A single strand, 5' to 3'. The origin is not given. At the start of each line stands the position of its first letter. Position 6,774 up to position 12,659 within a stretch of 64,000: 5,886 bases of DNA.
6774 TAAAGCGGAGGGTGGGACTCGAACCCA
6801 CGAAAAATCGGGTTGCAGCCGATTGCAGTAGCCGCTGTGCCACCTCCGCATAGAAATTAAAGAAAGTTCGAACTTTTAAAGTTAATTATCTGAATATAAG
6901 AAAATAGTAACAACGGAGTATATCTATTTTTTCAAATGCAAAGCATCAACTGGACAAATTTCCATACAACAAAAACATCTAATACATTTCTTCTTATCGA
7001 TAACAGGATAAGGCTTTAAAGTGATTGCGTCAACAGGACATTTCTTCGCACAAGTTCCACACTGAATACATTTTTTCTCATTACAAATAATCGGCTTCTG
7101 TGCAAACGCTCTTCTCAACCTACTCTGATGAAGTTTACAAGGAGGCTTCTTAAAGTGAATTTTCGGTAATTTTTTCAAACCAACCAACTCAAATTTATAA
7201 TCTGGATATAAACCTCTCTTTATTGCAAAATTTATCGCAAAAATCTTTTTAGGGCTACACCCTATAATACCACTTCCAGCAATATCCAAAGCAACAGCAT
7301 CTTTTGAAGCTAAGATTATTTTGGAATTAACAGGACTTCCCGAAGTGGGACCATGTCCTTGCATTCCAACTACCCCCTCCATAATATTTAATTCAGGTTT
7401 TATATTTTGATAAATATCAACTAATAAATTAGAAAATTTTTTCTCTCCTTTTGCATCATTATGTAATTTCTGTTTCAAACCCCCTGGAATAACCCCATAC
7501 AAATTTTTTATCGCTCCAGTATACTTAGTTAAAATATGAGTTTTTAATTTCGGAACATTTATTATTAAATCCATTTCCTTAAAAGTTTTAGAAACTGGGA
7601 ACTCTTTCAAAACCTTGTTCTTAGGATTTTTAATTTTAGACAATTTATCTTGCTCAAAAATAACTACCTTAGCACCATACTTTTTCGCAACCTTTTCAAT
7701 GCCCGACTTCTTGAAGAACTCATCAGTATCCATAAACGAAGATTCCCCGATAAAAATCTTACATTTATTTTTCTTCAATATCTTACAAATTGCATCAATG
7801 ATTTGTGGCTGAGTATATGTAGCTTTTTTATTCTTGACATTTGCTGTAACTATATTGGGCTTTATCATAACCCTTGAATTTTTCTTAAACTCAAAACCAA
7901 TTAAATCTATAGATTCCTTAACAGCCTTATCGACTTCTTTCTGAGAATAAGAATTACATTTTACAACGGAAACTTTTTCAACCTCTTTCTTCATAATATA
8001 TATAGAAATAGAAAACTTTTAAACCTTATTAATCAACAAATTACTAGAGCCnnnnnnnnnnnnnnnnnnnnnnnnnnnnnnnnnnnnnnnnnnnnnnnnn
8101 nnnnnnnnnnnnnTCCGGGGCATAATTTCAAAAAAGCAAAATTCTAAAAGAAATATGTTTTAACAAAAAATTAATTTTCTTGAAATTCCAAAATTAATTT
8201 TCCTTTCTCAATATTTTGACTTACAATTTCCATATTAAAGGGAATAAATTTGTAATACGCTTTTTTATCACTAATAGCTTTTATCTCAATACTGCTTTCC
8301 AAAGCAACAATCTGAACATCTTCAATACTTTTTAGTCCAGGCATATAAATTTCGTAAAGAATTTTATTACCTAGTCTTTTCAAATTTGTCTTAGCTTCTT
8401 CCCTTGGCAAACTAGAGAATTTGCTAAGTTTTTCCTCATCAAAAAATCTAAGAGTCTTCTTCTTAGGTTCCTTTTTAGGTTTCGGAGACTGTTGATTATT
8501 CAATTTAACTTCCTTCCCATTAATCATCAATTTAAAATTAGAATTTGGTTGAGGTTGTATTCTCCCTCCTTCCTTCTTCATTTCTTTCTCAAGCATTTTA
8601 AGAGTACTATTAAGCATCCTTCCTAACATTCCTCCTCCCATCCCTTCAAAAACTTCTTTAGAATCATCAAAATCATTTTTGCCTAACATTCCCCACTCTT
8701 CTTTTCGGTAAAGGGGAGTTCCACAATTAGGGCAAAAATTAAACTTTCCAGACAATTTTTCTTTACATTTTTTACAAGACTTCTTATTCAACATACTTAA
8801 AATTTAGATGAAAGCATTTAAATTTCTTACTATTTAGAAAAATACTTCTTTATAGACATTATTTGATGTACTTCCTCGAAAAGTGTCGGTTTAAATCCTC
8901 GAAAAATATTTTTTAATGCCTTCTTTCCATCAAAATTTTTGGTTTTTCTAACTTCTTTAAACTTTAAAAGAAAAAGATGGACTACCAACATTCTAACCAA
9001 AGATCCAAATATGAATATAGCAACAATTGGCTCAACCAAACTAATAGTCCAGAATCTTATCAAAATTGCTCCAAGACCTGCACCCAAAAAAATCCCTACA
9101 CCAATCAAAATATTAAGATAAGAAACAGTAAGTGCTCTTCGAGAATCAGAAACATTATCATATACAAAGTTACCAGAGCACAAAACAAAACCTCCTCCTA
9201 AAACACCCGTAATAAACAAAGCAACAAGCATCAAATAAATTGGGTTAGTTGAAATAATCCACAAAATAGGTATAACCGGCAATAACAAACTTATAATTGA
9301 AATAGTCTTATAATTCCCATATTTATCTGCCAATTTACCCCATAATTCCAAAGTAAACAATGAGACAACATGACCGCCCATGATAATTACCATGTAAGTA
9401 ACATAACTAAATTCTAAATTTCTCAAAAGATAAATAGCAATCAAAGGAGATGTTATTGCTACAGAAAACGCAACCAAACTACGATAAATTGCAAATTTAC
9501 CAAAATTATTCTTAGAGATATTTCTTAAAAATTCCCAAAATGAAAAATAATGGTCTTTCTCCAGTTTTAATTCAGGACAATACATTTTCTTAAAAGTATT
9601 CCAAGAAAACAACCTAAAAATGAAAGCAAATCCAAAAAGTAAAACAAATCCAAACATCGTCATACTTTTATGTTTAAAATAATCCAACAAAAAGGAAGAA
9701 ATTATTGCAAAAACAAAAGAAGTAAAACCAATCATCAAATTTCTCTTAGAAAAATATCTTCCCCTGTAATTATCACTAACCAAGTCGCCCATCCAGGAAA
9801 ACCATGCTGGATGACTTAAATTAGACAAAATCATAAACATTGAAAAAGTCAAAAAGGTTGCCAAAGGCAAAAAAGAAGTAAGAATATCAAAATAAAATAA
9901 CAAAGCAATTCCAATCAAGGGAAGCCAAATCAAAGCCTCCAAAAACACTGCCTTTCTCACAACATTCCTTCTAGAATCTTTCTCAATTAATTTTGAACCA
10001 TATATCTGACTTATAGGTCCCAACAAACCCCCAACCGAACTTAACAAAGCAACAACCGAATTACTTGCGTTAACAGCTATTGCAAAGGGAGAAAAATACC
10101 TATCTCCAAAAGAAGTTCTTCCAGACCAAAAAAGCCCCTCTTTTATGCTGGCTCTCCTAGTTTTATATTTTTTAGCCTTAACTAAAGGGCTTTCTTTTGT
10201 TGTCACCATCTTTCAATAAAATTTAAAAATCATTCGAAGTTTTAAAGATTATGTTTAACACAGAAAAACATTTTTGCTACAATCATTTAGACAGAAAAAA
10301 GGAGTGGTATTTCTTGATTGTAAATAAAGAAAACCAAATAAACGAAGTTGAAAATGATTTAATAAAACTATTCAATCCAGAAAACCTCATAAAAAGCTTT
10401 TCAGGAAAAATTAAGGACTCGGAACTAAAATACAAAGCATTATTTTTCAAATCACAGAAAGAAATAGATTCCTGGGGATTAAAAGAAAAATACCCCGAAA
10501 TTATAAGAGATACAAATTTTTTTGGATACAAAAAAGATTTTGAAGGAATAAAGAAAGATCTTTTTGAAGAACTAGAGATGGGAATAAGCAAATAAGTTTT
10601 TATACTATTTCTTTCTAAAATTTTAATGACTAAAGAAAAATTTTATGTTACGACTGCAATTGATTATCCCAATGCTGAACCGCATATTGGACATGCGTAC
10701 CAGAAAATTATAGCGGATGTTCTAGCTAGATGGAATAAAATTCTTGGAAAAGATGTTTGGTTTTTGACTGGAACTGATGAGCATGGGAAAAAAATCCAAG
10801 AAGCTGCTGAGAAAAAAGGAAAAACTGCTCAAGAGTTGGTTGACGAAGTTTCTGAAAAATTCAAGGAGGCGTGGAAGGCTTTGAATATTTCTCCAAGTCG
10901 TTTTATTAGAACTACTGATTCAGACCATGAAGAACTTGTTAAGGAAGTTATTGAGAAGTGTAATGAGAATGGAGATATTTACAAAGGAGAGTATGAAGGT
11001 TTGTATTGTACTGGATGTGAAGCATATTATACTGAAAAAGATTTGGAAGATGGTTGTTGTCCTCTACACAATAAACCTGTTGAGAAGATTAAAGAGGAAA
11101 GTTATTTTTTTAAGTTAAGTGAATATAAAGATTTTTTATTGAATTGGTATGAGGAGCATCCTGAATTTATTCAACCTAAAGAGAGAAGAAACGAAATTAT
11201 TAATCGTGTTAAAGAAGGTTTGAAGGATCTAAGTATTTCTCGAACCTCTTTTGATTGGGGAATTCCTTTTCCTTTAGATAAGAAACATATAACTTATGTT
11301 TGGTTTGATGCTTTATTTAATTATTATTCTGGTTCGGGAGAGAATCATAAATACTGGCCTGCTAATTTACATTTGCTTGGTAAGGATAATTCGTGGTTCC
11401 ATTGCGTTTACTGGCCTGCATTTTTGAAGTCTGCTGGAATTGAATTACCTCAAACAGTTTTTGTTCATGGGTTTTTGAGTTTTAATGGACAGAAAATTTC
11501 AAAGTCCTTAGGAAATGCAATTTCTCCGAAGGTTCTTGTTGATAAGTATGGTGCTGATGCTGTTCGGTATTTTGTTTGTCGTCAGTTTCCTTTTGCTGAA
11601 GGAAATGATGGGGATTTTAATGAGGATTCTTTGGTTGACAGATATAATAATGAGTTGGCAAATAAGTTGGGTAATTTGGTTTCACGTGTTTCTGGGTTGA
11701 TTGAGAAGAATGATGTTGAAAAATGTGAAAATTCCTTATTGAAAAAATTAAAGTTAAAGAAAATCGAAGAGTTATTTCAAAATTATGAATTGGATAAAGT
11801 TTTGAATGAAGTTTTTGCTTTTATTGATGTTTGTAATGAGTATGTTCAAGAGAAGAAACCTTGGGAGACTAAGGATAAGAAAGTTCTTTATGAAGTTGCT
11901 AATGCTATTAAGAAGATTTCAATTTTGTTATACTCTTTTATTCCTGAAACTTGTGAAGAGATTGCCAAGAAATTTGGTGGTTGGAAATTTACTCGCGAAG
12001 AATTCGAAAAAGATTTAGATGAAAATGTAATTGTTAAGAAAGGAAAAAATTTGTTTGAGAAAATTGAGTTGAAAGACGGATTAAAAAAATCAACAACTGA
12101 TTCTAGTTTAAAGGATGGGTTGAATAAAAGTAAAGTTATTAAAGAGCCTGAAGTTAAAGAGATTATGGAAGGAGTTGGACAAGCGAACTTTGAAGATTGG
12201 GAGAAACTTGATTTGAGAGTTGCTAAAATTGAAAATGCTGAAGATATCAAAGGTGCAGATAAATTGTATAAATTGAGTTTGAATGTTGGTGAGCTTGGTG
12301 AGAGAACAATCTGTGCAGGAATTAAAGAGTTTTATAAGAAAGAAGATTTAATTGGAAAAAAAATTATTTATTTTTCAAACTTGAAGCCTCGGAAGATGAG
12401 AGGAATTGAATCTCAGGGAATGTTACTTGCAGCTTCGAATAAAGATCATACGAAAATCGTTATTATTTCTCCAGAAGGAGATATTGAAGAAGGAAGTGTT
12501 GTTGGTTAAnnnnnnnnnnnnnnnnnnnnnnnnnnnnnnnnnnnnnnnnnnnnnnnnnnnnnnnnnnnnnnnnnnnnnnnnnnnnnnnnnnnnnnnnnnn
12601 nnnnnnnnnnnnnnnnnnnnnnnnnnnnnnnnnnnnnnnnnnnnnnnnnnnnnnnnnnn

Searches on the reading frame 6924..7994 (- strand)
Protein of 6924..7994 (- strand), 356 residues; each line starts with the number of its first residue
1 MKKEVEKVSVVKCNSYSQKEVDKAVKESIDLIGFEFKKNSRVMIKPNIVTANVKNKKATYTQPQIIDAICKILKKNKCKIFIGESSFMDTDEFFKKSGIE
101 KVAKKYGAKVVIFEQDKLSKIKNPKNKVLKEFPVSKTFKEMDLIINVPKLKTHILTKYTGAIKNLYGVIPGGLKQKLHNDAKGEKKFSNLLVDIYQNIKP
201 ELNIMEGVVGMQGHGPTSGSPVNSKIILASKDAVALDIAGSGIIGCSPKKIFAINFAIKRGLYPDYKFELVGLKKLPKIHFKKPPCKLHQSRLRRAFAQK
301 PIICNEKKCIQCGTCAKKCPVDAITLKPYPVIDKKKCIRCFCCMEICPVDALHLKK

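Call 23: search_protein_families(library=pfam, proteins=[window:6924-7994:-], max_evalue=0.001)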
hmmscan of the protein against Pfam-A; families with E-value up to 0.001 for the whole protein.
window:6924-7994:- (356 aa): 11 families
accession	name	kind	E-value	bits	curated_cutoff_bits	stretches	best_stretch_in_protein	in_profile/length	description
PF04015.17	DUF362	-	1e-56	192.6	24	1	42-240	1-198/200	Domain of unknown function (DUF362)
PF00037.32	Fer4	-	3.1e-11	43.1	21.1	1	305-325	4-24/24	4Fe-4S binding domain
PF12837.12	Fer4_6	-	1e-07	32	25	1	305-324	5-24/24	4Fe-4S binding domain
PF12838.12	Fer4_7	-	1.5e-07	32.2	27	1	308-351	1-52/52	4Fe-4S dicluster domain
PF14697.11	Fer4_21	-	1e-06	29.2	35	1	305-353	4-58/59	4Fe-4S dicluster domain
PF12797.12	Fer4_2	-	1.2e-05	25.3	24.5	0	328-349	1-22/22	4Fe-4S binding domain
PF13237.11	Fer4_10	-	1.5e-05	25.2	25.5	1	303-348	3-53/53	4Fe-4S dicluster domain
PF13183.11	Fer4_8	-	6.9e-05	23.7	27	0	307-321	3-17/68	4Fe-4S dicluster domain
PF13187.11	Fer4_9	-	0.00015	22.2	27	1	308-351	1-51/52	4Fe-4S dicluster domain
PF13484.11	Fer4_16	-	0.00017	22.7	30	1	308-338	1-30/66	4Fe-4S double cluster binding domain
PF12798.12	Fer4_3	-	0.00026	22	27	0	309-323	1-15/15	4Fe-4S binding domain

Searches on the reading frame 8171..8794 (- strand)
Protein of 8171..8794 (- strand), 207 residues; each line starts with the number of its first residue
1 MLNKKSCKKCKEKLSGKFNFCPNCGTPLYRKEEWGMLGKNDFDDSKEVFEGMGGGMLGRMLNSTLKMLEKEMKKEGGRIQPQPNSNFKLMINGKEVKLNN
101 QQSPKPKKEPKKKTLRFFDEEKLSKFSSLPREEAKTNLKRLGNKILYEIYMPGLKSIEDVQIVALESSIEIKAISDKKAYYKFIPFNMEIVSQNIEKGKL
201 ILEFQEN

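Call 23: search_protein_families(library=pfam, proteins=[window:8171-8794:-], max_evalue=0.001)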
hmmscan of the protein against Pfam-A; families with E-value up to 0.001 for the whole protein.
window:8171-8794:- (207 aa): 4 families
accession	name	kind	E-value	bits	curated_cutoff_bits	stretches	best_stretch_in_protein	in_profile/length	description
PF12773.13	DZR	-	0.00016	22.2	27.3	1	4-25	24-45/45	Double zinc ribbon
PF13240.11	Zn_Ribbon_1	-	0.00042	20.5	25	1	7-28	2-23/23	zinc-ribbon domain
PF13248.11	Zn_ribbon_3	-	0.0007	19.4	27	0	4-28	2-26/26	zinc-ribbon domain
PF17032.10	Zn_ribbon_15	-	0.00097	20.3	28.9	0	4-25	52-73/73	zinc-ribbon family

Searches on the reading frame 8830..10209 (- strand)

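Call 23: search_protein_families(library=pfam, proteins=[window:8830-10209:-], max_evalue=0.001)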
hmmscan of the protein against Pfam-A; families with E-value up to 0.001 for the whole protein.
window:8830-10209:- (459 aa): 2 families
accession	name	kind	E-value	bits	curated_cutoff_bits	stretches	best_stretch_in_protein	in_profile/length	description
PF07690.21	MFS_1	-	1.3e-26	93.9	33.4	2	244-431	6-187/347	Major Facilitator Superfamily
PF00083.30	Sugar_tr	-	0.00071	19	22.3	1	281-386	57-164/452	Sugar (and other) transporter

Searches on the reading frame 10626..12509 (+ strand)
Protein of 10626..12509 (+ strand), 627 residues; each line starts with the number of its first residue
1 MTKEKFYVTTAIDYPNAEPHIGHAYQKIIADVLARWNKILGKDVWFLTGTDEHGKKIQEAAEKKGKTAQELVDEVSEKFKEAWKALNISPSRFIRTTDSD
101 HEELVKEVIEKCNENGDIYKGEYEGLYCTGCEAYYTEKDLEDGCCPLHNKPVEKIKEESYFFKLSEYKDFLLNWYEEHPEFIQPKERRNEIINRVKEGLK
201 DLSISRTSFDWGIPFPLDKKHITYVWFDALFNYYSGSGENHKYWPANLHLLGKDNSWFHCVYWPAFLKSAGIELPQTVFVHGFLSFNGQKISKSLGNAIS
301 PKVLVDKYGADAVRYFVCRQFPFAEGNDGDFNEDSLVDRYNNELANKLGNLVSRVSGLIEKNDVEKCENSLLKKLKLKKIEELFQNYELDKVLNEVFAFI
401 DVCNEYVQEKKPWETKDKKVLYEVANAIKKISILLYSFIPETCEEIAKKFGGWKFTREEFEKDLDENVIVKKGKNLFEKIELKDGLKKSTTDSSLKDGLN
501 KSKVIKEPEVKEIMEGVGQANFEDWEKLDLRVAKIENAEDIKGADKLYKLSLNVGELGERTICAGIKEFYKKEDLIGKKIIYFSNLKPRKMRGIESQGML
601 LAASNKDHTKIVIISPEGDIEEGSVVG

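Call 23: search_protein_families(library=pfam, proteins=[window:10626-12509:+], max_evalue=0.001)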
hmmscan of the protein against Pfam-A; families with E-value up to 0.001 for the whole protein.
window:10626-12509:+ (627 aa): 6 families
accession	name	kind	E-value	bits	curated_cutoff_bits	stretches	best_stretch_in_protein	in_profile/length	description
PF09334.17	tRNA-synt_1g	-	1.7e-105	353.4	20.1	2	139-355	163-390/391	tRNA synthetases class I (M)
PF00133.28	tRNA-synt_1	-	2.6e-30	106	22.7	2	3-217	22-245/414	tRNA synthetases class I (I, L, M and V)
PF01588.26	tRNA_bind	-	2.8e-28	98.3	27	1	530-624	1-95/96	Putative tRNA binding domain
PF01406.26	tRNA-synt_1e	-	1.2e-18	68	27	2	18-130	22-127/301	tRNA synthetases class I (C) catalytic domain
PF08264.19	Anticodon_1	-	7.9e-11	42.5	25.1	1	377-468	12-115/148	Anticodon-binding domain of tRNA ligase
PF19303.5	Anticodon_3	-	1.7e-05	25.1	23.5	1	367-481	10-136/152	Anticodon binding domain of methionyl tRNA ligase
